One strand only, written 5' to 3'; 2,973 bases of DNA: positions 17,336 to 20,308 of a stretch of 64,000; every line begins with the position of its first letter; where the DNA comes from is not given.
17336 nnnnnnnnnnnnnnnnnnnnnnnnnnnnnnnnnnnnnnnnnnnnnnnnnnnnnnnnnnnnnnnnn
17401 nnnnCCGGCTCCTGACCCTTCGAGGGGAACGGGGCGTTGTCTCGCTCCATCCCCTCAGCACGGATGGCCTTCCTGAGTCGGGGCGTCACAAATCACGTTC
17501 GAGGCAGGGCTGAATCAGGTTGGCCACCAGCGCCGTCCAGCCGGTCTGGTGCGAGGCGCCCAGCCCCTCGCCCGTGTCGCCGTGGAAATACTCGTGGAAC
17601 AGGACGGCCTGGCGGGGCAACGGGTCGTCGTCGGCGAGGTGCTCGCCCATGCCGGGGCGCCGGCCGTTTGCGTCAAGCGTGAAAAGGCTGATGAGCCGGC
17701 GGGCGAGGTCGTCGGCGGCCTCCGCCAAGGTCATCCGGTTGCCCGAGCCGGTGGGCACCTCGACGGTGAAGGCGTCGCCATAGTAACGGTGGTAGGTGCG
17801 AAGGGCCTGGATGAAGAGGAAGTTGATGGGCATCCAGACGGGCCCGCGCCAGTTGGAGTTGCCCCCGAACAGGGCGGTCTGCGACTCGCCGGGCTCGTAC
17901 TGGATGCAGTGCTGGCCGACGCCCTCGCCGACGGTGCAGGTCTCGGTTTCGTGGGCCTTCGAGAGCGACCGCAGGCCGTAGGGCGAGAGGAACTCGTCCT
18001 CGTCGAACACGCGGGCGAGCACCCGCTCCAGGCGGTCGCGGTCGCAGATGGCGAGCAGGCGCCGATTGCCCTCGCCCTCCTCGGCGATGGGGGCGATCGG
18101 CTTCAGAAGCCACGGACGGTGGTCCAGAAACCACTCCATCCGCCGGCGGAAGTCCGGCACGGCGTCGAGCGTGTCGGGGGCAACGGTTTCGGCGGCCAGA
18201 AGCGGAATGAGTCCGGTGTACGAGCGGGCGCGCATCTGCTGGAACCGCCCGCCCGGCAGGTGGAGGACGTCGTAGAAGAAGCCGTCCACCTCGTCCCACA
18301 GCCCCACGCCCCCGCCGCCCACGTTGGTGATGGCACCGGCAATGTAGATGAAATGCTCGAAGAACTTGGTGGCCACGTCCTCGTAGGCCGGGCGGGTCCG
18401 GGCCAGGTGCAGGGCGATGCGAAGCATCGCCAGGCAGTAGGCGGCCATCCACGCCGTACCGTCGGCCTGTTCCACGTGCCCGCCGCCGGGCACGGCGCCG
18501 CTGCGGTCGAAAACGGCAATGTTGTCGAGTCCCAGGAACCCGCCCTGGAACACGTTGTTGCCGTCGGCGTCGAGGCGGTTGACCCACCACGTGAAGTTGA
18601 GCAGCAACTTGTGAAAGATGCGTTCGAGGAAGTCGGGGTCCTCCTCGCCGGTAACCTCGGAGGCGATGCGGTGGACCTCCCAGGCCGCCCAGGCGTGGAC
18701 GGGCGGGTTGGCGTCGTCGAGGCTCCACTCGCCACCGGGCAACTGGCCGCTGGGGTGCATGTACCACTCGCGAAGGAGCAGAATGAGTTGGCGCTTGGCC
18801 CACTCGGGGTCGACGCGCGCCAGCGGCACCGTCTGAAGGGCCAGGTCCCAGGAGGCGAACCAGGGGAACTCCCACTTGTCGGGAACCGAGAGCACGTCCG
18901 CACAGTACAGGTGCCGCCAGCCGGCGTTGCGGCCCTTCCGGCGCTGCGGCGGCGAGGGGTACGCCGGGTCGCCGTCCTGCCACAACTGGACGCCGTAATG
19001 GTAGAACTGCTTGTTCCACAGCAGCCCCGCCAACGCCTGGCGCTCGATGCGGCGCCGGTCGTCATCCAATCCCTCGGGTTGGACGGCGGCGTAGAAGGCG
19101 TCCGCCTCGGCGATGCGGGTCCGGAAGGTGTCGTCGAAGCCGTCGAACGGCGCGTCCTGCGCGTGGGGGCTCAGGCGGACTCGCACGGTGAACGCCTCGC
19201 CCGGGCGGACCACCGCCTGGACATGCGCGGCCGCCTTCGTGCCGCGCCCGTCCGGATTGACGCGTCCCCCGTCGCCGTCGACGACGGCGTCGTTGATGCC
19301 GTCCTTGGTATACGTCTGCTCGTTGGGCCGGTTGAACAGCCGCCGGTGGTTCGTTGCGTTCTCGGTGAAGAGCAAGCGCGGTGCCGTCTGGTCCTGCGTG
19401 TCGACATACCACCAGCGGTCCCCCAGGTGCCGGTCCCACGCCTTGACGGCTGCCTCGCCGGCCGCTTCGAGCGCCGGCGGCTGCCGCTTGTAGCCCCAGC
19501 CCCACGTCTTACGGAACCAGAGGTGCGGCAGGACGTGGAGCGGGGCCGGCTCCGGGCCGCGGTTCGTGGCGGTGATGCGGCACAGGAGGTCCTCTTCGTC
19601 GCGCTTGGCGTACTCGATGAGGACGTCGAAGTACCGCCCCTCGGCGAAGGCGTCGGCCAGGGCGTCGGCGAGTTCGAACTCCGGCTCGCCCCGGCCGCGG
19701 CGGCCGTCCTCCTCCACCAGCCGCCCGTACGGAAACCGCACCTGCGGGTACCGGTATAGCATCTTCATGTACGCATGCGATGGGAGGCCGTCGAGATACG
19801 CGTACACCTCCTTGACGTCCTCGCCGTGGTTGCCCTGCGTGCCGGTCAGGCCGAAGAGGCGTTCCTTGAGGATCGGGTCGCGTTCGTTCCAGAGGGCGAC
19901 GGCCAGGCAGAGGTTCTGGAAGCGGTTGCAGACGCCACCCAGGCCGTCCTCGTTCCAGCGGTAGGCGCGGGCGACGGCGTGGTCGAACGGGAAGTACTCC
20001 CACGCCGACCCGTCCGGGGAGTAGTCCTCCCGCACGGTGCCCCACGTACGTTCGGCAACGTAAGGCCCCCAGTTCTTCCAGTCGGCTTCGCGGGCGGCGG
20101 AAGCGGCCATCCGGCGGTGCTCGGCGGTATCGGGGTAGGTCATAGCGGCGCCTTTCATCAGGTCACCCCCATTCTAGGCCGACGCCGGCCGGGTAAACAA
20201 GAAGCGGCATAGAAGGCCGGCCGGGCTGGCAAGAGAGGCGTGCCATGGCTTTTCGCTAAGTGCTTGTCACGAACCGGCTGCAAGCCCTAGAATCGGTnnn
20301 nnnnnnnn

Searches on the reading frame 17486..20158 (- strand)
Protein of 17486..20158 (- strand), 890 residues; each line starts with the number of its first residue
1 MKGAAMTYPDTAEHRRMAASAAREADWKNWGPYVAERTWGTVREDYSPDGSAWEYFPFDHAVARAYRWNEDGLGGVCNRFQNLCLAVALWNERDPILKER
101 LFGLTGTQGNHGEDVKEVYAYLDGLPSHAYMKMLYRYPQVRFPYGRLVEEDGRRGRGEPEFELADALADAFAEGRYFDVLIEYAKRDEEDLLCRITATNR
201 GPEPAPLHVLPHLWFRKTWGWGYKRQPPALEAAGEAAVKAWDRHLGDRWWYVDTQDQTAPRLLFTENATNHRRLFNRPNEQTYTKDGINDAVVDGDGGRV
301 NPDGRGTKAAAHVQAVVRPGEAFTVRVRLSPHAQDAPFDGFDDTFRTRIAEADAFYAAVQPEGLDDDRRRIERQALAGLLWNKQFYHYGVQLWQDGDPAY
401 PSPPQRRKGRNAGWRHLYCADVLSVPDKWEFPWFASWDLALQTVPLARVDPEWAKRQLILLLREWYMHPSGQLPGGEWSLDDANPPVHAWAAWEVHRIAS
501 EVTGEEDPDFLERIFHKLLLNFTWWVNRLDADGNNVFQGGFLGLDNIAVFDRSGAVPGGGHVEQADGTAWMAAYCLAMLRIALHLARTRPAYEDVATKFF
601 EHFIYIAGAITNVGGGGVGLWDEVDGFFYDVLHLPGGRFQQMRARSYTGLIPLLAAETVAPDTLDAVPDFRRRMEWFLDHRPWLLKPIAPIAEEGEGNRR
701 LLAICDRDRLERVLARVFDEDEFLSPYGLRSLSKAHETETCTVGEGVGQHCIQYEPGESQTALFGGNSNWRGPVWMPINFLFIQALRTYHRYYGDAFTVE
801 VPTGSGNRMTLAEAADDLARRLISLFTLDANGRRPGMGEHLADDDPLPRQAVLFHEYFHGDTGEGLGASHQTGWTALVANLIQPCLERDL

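Call 90: search_protein_families(library=pfam, proteins=[window:17486-20158:-], max_evalue=0.00001)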
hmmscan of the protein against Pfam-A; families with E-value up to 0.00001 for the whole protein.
window:17486-20158:- (890 aa): 2 families
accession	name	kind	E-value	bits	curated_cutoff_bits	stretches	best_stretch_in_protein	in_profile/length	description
PF22422.2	MGH1-like_GH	-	5.2e-22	79.3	27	2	432-657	2-251/356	Mannosylglycerate hydrolase MGH1-like glycoside hydrolase domain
PF03200.22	Glyco_hydro_63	-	5e-11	42.5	22.4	1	706-795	362-432/492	Glycosyl hydrolase family 63 C-terminal domain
